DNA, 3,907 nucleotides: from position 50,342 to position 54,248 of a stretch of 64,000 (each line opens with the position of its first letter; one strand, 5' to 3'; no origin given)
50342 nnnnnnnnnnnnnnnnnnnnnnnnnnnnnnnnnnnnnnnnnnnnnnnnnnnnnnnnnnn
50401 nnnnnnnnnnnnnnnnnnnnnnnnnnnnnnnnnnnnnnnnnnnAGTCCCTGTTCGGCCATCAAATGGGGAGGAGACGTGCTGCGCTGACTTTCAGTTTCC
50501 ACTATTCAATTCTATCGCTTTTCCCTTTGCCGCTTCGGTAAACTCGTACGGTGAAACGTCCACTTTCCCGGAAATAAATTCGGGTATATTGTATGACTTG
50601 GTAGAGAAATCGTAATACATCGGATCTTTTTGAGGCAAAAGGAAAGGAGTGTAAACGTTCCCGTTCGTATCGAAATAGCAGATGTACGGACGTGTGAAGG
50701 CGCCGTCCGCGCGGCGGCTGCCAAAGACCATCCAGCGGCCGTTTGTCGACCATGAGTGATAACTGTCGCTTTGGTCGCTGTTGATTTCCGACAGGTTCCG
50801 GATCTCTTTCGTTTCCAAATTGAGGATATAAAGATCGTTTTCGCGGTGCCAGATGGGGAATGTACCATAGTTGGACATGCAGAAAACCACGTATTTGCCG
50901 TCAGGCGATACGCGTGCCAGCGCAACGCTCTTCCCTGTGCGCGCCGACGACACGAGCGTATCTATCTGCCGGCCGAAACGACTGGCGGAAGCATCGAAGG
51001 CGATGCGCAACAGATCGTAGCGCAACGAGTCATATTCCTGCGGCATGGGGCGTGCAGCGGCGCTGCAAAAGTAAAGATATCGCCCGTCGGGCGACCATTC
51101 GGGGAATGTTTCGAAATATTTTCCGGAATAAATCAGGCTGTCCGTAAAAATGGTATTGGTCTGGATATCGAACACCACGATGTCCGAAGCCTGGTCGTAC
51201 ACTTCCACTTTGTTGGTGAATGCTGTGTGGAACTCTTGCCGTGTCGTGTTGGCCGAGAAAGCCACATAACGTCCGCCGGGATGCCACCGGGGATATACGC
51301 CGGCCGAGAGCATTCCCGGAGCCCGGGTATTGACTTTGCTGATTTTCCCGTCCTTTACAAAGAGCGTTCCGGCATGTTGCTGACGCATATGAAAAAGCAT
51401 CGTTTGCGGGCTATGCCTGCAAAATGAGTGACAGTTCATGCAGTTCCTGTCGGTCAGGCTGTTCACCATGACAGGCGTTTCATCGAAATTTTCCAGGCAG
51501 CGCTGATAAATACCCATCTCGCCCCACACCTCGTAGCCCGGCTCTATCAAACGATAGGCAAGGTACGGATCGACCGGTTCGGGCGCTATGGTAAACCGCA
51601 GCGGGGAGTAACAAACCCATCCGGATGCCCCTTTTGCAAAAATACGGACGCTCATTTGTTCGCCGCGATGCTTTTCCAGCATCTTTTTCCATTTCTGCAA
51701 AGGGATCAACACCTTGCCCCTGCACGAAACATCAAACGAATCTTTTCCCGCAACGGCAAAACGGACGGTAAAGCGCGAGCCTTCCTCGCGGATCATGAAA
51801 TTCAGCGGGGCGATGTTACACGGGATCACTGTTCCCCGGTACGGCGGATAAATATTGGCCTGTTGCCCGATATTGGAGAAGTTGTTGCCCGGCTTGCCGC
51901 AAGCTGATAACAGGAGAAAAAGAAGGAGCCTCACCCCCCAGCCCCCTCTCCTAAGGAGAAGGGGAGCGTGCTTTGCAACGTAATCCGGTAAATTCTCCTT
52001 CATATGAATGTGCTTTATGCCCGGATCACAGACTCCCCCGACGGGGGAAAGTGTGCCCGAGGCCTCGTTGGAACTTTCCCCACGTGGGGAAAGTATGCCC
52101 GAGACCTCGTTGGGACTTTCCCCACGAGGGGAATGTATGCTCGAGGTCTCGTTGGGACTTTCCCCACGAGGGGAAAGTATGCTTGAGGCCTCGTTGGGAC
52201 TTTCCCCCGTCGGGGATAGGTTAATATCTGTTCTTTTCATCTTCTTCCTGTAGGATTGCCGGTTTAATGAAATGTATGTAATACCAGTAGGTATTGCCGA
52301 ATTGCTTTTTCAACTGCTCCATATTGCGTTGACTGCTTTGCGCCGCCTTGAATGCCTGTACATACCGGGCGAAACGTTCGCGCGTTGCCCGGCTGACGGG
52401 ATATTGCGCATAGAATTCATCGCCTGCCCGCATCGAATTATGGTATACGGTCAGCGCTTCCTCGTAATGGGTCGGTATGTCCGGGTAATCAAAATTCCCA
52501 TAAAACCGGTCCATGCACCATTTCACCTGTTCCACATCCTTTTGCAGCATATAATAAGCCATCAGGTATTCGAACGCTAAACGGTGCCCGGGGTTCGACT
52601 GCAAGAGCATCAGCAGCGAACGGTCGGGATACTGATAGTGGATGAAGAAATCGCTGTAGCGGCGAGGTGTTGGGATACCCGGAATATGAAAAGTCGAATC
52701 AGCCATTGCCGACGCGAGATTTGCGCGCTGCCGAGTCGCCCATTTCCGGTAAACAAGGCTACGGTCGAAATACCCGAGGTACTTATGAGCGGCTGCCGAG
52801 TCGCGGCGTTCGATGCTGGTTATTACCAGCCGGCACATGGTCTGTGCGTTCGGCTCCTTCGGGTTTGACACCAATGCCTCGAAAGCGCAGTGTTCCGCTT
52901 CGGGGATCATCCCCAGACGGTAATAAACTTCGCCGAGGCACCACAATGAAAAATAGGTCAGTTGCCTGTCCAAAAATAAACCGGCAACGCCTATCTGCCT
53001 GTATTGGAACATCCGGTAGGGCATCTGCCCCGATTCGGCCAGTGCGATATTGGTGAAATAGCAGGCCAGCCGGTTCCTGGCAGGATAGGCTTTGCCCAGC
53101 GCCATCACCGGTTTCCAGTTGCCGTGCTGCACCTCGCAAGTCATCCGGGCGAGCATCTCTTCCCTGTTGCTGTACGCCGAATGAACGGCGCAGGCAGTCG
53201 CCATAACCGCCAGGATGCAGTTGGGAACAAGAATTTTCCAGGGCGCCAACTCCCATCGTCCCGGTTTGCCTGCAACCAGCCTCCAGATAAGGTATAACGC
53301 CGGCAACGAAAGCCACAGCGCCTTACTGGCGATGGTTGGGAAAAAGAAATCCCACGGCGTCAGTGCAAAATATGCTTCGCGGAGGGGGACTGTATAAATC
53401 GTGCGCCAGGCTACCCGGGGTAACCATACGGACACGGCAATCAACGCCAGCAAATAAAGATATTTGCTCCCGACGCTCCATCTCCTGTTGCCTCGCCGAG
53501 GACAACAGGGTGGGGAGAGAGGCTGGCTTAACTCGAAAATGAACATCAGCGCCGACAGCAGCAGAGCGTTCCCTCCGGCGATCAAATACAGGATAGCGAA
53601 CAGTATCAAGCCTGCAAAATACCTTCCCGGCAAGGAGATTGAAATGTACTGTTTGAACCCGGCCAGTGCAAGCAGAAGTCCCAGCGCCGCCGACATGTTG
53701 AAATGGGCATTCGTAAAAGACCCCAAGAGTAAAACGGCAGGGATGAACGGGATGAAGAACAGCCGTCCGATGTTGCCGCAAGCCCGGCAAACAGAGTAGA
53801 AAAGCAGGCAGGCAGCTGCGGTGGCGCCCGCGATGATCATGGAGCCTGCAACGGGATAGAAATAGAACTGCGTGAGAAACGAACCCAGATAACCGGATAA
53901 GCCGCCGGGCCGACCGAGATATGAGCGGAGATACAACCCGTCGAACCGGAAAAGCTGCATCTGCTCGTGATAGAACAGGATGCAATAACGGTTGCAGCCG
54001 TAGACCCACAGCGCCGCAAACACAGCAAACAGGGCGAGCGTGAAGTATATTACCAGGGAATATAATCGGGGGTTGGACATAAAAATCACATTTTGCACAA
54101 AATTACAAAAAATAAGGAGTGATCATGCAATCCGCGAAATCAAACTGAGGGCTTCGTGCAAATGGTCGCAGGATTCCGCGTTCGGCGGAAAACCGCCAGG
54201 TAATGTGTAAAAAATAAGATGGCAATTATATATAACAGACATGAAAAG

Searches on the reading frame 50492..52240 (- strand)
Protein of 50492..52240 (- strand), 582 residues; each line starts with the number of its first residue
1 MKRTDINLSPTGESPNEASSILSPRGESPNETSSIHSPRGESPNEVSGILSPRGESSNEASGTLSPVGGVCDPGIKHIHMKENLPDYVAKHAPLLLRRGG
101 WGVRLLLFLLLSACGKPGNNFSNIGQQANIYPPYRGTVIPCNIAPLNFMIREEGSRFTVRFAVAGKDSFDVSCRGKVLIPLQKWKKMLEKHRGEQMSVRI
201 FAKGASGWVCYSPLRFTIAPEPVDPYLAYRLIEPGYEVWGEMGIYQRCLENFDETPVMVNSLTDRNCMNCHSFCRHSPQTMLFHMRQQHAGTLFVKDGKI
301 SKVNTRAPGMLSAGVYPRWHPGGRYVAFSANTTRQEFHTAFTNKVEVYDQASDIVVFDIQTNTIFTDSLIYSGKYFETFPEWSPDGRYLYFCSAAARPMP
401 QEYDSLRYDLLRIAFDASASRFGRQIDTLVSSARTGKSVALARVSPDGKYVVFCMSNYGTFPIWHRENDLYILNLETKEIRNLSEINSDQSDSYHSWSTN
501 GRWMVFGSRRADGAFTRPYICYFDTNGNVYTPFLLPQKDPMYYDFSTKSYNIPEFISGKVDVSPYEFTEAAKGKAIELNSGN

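Call 7: search_protein_families(library=pfam, proteins=[window:50492-52240:-])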
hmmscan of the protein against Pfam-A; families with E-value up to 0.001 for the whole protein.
window:50492-52240:- (582 aa): 2 families
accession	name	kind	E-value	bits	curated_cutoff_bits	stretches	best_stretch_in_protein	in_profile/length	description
PF07676.18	PD40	-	3.4e-13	49.6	20.9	1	375-393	9-27/38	WD40-like Beta Propeller Repeat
PF00930.27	DPPIV_N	-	0.00036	19.8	22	0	322-392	3-60/354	Dipeptidyl peptidase IV (DPP IV) N-terminal region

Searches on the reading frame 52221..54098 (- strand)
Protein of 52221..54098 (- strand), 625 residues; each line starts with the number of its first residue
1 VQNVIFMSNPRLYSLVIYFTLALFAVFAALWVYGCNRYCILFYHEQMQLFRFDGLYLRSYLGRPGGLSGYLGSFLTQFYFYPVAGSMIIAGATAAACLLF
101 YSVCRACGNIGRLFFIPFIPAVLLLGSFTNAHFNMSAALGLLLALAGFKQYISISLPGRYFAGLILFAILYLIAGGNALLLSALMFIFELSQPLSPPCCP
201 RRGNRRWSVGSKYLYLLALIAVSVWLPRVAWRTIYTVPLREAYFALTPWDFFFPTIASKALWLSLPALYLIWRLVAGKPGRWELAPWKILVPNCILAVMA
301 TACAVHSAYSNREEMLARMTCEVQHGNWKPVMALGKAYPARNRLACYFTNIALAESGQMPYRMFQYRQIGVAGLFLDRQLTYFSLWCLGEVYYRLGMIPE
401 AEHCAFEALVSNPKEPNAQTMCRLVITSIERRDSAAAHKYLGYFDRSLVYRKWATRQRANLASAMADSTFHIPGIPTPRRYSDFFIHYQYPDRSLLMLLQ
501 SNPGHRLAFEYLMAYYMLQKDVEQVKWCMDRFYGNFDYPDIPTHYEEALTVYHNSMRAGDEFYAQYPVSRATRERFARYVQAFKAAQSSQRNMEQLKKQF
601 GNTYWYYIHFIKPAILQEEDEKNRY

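Call 7: search_protein_families(library=pfam, proteins=[window:52221-54098:-])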
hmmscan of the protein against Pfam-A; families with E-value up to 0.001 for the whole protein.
window:52221-54098:- (625 aa): 1 family
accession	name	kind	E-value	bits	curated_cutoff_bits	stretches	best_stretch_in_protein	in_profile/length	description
PF19529.4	DUF6057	-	7e-123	411.9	29.8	1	19-610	8-568/569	Family of unknown function (DUF6057)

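Call 14: find_homologous_proteins(query=window:52221-54098:-, max_evalue=1e-20)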
Query window:52221-54098:- (625 aa): 88 proteins with E <= 1e-20 among 8000 candidates.
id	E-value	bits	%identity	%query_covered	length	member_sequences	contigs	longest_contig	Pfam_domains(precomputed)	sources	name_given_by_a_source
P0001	0.0e+0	1439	100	99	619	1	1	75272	PF19529.5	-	-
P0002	1.2e-272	924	66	99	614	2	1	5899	PF19529.5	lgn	-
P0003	6.9e-268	909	65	98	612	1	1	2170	PF19529.5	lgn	-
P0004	2.9e-267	907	65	98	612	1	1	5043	PF19529.5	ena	-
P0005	3.3e-264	896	65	99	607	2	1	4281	PF19529.5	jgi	jgi:tetratricopeptide (TPR) repeat protein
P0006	4.7e-263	893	63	99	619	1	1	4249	PF19529.5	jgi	-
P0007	7.5e-263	892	64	100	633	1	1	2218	PF19529.5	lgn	-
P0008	3.6e-260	883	63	99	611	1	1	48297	PF19529.5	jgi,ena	-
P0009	1.6e-258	878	64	99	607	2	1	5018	PF19529.5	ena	-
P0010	1.0e-256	872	64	99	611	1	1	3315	PF19529.5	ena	-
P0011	1.6e-256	871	63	100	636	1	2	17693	PF19529.5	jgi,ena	-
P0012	2.1e-256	871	65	96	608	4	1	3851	PF19529.5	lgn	-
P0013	2.0e-255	867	65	97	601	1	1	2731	PF19529.5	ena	-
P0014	1.0e-252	858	63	99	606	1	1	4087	PF19529.5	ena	-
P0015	9.0e-252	855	65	97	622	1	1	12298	PF19529.5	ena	-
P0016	3.1e-251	854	63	99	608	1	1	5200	PF19529.5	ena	-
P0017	5.2e-251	853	63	95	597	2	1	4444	PF19529.5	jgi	-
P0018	1.4e-248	845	60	98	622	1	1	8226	PF19529.5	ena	-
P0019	1.3e-247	842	60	99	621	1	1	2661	PF19529.5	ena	-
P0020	6.6e-247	839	62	97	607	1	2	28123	PF19529.5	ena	-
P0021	1.4e-246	838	62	97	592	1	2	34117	PF19529.5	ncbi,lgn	-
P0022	8.2e-246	836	60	99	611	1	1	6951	PF19529.5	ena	-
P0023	9.2e-245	832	60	99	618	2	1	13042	PF19529.5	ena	-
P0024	1.0e-244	832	62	99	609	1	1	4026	PF19529.5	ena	-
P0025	2.5e-239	814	61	99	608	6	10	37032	PF19529.5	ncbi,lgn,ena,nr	ncbi:MAG: DUF6057 family protein [Bacteroidales bacterium]|nr:DUF6057 family protein [Bacteroidales 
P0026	1.2e-237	809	60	98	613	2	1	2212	PF19529.5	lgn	-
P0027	4.7e-237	807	61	99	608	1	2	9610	PF19529.5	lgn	-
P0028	4.2e-234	797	60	99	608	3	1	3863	PF19529.5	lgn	-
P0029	1.3e-232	792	59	99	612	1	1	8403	PF19529.5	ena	-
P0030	1.5e-231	789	59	96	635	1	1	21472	PF19529.5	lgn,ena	-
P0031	4.1e-230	784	60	95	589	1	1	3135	PF19529.5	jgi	jgi:hypothetical protein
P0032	2.1e-225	768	58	98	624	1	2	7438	PF19529.5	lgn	-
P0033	1.0e-221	756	55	99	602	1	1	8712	PF19529.5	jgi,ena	-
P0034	2.8e-220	751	55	99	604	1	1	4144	PF19529.5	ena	-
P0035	7.9e-219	747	59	97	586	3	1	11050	PF19529.5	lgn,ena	-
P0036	2.6e-218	745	57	97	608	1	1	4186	PF19529.5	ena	-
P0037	4.5e-217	741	55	98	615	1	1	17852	PF19529.5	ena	-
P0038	1.6e-216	739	56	99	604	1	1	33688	PF19529.5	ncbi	-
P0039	1.8e-215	735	57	96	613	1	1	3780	PF19529.5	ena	-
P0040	2.3e-215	735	56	98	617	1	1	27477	PF19529.5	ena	-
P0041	4.2e-214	731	55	99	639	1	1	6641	PF19529.5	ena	-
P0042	2.8e-213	728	55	98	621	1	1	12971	PF19529.5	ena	-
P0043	2.2e-212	725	55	98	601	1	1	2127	PF19529.5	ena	-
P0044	4.6e-212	724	53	100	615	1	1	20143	PF19529.5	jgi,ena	-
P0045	3.4e-211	721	53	98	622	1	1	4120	PF19529.5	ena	-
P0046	7.6e-211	720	56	96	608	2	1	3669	PF19529.5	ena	-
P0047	1.4e-210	719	54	98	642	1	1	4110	PF19529.5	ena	-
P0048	2.4e-210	719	54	96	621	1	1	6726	PF19529.5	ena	-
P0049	3.5e-209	715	55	99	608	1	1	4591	PF19529.5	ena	-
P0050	5.7e-209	714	53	99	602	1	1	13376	PF19529.5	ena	-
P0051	5.9e-209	714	56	94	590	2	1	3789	PF19529.5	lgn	-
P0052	1.2e-208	713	54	98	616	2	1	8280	PF19529.5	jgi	-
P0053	3.8e-208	711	54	98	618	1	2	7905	PF19529.5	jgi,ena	-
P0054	3.2e-206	705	53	98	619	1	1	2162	PF19529.5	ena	-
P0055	4.1e-205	701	54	98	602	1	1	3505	PF19529.5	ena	-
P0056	1.1e-203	697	53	98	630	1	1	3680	PF19529.5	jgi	-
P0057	1.4e-202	693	54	98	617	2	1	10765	PF19529.5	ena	-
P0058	2.0e-202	692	54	97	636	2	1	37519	PF19529.5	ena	-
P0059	5.5e-202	691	52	99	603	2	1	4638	PF19529.5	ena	-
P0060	8.9e-201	687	54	97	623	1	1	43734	PF19529.5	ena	-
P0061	5.1e-199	681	52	96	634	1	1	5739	PF19529.5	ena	-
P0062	1.6e-198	679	53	98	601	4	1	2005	PF19529.5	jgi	-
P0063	1.8e-197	676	69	64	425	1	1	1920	PF19529.5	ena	-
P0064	2.3e-196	672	52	96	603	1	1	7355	PF19529.5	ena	-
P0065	2.8e-196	672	51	99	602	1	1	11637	PF19529.5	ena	-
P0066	7.8e-195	667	52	97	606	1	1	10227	PF19529.5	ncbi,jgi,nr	ncbi:MAG: DUF6057 family protein [Bacteroidales bacterium]|jgi:tetratricopeptide (TPR) repeat protei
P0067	1.1e-191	657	51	96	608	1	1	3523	PF19529.5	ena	-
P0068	2.0e-191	656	52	100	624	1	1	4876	PF19529.5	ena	-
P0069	5.7e-187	641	50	96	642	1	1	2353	PF19529.5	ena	-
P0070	1.7e-182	627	51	96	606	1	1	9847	PF19529.5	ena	-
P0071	1.0e-177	611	51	90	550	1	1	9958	PF19529.5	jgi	jgi:hypothetical protein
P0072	3.1e-176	606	64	72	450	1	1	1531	PF19529.5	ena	-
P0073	3.5e-172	592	63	65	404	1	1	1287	PF19529.5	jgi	jgi:tetratricopeptide (TPR) repeat protein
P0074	4.1e-168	579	48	97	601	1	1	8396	PF19529.5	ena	-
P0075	3.5e-161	556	44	97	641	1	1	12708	PF19529.5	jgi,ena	-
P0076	1.9e-159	550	45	98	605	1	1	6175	PF19529.5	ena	-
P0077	1.6e-158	547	45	98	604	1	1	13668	PF19529.5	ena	-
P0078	1.5e-157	544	43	97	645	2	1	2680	PF19529.5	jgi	-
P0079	4.7e-157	542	46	94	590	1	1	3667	PF19529.5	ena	-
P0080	3.2e-154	533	44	98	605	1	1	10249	PF19529.5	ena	-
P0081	1.5e-140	488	52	66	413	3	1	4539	PF19529.5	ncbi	ncbi:hypothetical protein EZS27_023928, partial [termite gut metagenome]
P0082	3.9e-133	463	49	70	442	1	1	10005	PF19529.5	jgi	jgi:tetratricopeptide (TPR) repeat protein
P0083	2.3e-117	411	52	56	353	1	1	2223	PF19529.5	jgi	-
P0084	1.2e-116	409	53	54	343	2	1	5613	PF19529.5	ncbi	-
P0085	1.6e-110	389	36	96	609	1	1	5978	PF19529.5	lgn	-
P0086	7.3e-29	119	25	94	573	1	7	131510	PF19529.5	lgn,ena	-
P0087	2.2e-21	94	25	97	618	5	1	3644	PF19529.5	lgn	-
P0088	6.2e-21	93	24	90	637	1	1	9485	PF19529.5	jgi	jgi:tetratricopeptide (TPR) repeat protein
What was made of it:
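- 52221..54080 (-): DUF6057 polytopic membrane-protein gene (619 aa from ATG 54080), downstream of the array. Call 7 (PF19529, E = 7e-123) and call 14 (P0001).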

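Call 15: find_encoding_contigs(protein=P0001, flank=3000, max_places=10)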
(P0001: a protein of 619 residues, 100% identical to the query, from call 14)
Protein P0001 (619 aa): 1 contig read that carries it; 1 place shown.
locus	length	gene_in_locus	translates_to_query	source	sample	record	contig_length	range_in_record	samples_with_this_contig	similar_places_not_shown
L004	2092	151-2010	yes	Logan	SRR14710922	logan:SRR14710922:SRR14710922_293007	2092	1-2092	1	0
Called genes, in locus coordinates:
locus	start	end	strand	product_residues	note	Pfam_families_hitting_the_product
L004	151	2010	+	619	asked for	PF19529:DUF6057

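Call 16: find_encoding_contigs(protein=P0002, flank=6000, max_places=5)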
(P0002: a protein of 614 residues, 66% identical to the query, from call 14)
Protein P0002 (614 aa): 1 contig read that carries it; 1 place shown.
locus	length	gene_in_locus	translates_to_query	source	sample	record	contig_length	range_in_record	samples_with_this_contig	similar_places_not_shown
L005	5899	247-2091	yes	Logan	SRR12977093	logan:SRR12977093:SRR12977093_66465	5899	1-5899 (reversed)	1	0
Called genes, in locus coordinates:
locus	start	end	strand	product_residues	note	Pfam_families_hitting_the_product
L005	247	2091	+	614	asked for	PF19529:DUF6057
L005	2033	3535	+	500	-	PF26550:Tricorn_2nd, PF26549:Tricorn_N (faint), PF07676:PD40 (faint)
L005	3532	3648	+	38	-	-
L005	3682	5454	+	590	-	PF01869:BcrAD_BadFG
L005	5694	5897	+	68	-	?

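Call 17: find_encoding_contigs(protein=P0008, flank=6000, max_places=5)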
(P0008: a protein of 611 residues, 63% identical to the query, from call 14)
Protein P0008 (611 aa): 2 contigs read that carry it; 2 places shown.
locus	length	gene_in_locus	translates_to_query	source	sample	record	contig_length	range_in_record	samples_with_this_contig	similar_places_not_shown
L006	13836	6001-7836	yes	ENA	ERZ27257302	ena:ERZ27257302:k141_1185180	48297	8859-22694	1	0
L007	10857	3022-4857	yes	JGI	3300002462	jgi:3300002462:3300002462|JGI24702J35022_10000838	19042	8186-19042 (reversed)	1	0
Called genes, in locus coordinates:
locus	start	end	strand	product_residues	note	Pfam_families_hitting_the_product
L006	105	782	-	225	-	PF07715:Plug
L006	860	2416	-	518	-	PF14322:SusD-like_3, PF07980:SusD_RagB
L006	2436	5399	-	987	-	PF13620:CarboxypepD_reg, PF13715:CarbopepD_reg_2, PF07715:Plug, PF00593:TonB_dep_Rec_b-barrel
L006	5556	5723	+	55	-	-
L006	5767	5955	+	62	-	-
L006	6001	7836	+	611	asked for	PF19529:DUF6057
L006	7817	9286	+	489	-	PF26550:Tricorn_2nd, PF07676:PD40 (faint), PF26549:Tricorn_N (faint)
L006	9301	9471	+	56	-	-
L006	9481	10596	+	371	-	-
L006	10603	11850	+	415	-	PF00438:S-AdoMet_synt_N, PF02772:S-AdoMet_synt_M, PF02773:S-AdoMet_synt_C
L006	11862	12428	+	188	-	PF01300:Sua5_yciO_yrdC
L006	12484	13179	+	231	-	-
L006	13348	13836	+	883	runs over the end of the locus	PF13306:LRR_5, PF02368:Big_2 (weak), PF22359:Big-like (weak), PF13306:LRR_5, PF13620:CarboxypepD_reg, PF17210:SdrD_B (faint), PF18962:Por_Secre_tail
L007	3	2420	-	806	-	?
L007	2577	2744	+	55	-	-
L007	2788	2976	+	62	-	-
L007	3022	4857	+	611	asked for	PF19529:DUF6057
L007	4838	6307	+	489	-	PF26550:Tricorn_2nd, PF07676:PD40 (faint), PF26549:Tricorn_N (faint)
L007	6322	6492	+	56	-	-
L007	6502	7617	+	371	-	-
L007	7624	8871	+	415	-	PF00438:S-AdoMet_synt_N, PF02772:S-AdoMet_synt_M, PF02773:S-AdoMet_synt_C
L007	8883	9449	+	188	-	PF01300:Sua5_yciO_yrdC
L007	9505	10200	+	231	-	-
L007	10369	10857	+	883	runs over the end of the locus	PF13306:LRR_5, PF02368:Big_2 (weak), PF22359:Big-like (weak), PF13306:LRR_5, PF13620:CarboxypepD_reg, PF17210:SdrD_B (faint), PF18962:Por_Secre_tail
